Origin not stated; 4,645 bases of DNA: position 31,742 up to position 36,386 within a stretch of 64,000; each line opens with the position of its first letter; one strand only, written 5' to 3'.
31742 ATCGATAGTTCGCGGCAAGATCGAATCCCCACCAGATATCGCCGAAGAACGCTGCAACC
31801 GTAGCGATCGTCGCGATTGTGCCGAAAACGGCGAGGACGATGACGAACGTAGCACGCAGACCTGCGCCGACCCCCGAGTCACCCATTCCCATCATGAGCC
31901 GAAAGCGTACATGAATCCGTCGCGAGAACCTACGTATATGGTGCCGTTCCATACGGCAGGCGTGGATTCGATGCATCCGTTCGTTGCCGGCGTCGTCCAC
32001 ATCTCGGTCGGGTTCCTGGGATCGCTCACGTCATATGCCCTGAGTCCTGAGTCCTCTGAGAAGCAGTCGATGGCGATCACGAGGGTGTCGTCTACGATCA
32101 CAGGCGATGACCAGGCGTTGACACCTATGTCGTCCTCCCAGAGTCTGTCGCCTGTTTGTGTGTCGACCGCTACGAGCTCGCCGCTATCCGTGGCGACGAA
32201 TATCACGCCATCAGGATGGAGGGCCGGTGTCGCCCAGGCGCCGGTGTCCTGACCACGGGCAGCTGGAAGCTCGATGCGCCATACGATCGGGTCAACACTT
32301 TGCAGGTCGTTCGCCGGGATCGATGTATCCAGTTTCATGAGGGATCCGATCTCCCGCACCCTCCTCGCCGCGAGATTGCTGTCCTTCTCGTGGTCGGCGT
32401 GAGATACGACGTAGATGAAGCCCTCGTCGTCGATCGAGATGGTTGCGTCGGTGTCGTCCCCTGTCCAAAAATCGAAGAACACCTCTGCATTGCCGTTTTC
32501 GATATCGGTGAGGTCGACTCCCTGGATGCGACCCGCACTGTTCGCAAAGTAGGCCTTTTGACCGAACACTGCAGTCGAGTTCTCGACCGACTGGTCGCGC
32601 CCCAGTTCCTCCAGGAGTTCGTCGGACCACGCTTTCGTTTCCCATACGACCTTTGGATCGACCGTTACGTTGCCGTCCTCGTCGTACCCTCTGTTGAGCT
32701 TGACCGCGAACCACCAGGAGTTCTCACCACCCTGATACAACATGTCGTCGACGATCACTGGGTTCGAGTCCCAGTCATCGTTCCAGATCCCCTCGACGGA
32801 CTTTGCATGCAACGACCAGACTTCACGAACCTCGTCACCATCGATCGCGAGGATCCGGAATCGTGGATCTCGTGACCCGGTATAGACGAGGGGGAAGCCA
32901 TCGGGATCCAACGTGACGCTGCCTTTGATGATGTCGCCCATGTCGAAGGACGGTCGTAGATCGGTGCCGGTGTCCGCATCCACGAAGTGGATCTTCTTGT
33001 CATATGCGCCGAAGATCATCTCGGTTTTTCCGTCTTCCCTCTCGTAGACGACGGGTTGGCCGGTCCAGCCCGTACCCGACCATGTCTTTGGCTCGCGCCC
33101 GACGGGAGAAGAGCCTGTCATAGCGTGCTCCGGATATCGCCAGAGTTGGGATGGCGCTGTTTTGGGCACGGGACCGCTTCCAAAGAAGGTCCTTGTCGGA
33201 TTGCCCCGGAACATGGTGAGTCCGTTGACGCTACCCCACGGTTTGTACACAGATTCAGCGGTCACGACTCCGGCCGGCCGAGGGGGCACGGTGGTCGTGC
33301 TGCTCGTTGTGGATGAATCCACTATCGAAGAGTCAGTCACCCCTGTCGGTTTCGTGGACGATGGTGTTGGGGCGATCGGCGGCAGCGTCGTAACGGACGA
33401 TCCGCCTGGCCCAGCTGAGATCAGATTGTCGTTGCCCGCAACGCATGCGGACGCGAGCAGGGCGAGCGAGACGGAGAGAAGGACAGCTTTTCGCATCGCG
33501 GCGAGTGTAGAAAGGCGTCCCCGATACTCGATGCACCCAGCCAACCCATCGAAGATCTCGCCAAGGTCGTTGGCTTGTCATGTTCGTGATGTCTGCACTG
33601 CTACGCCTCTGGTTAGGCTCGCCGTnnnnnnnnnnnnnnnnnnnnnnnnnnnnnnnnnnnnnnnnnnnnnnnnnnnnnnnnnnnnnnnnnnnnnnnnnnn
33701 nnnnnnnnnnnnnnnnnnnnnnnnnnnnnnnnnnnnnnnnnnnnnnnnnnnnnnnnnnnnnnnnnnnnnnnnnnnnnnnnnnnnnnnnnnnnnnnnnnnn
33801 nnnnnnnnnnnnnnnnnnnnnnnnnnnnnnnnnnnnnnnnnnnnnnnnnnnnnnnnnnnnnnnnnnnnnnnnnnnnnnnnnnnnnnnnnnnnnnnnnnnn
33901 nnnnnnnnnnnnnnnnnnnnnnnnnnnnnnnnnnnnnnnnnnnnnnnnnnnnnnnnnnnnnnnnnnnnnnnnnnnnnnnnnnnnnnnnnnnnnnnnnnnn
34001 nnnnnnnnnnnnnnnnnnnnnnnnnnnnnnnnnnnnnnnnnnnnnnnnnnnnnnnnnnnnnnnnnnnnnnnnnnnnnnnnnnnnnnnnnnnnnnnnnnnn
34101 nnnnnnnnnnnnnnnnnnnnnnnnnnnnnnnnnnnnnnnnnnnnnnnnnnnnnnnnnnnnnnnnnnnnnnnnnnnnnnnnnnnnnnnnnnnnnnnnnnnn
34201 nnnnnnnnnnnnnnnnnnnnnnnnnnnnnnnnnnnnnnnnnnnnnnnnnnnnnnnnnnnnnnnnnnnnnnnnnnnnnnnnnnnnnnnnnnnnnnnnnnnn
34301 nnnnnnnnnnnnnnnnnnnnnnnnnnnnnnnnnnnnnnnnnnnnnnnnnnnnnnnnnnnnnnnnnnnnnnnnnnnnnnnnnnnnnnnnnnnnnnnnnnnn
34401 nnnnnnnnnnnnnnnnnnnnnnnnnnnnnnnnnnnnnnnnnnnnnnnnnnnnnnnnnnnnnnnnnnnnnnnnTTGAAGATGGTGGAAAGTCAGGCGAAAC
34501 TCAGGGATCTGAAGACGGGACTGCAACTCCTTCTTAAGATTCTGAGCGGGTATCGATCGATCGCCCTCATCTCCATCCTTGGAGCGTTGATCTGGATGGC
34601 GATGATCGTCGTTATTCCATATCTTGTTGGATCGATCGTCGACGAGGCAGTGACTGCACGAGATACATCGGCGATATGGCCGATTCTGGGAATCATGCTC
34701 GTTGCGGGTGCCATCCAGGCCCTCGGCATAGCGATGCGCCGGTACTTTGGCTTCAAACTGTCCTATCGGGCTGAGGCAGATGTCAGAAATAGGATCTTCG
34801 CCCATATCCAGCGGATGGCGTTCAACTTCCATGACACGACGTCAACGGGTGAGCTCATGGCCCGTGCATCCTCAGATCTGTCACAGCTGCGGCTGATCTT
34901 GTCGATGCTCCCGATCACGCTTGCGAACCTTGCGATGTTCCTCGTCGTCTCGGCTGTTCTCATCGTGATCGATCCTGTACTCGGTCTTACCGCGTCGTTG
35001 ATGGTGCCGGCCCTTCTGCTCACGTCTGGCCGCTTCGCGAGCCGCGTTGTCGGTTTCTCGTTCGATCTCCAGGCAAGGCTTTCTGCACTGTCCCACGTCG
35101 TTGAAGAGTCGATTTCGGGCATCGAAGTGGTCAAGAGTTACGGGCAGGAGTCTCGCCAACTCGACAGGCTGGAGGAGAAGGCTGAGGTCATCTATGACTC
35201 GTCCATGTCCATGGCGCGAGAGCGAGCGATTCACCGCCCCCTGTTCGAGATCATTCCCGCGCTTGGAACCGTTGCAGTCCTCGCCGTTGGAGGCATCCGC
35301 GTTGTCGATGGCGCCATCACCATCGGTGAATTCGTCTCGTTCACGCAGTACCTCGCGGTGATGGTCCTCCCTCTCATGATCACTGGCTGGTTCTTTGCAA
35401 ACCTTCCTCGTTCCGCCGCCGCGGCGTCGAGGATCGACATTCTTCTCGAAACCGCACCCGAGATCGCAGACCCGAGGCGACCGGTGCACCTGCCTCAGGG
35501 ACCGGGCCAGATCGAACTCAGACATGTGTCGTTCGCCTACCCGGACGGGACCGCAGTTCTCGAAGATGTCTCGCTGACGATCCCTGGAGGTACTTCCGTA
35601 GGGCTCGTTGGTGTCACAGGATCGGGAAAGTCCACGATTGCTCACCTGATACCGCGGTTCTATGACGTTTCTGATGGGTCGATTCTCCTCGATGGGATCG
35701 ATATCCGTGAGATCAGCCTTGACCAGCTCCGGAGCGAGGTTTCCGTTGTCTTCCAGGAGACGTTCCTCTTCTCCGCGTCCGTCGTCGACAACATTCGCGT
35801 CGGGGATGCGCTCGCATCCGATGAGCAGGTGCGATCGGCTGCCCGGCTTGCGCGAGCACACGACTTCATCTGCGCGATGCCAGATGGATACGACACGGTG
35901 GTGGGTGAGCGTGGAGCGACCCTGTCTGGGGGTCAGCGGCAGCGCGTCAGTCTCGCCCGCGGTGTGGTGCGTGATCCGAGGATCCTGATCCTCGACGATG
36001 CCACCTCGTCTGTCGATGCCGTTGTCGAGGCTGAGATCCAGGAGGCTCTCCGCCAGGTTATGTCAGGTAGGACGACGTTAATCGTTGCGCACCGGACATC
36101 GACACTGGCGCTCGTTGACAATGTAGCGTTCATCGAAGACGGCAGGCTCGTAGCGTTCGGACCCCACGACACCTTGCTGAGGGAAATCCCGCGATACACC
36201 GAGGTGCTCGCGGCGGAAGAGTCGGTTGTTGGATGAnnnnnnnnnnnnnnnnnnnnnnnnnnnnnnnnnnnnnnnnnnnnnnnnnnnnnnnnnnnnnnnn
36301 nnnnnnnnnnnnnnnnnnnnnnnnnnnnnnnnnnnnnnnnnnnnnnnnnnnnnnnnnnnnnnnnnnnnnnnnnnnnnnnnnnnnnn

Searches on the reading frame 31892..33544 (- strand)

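Call 45: search_protein_families(library=pfam, proteins=[window:31892-33544:-], max_evalue=1e-8)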
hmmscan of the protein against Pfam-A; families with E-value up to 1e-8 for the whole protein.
window:31892-33544:- (550 aa): 2 families
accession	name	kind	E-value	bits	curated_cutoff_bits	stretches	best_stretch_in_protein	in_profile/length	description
PF13570.13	Beta-prop_ACSF4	-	6.6e-19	68.9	133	0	173-248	61-132/329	Beta-alanine-activating enzyme, beta-propeller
PF13360.13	PQQ_2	-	5.3e-11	43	27.6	1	420-543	15-128/233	Outer membrane protein assembly factor BamB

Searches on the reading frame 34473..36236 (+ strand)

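Call 45: search_protein_families(library=pfam, proteins=[window:34473-36236:+], max_evalue=1e-8)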
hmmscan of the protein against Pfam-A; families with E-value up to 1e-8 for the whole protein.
window:34473-36236:+ (587 aa): 2 families
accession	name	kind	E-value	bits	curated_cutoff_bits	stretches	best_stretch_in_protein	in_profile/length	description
PF00664.28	ABC_membrane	-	3.4e-43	148.7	28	1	33-300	3-273/274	ABC transporter transmembrane region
PF00005.33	ABC_tran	-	1.9e-30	106.7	25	1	363-512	1-137/137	ABC transporter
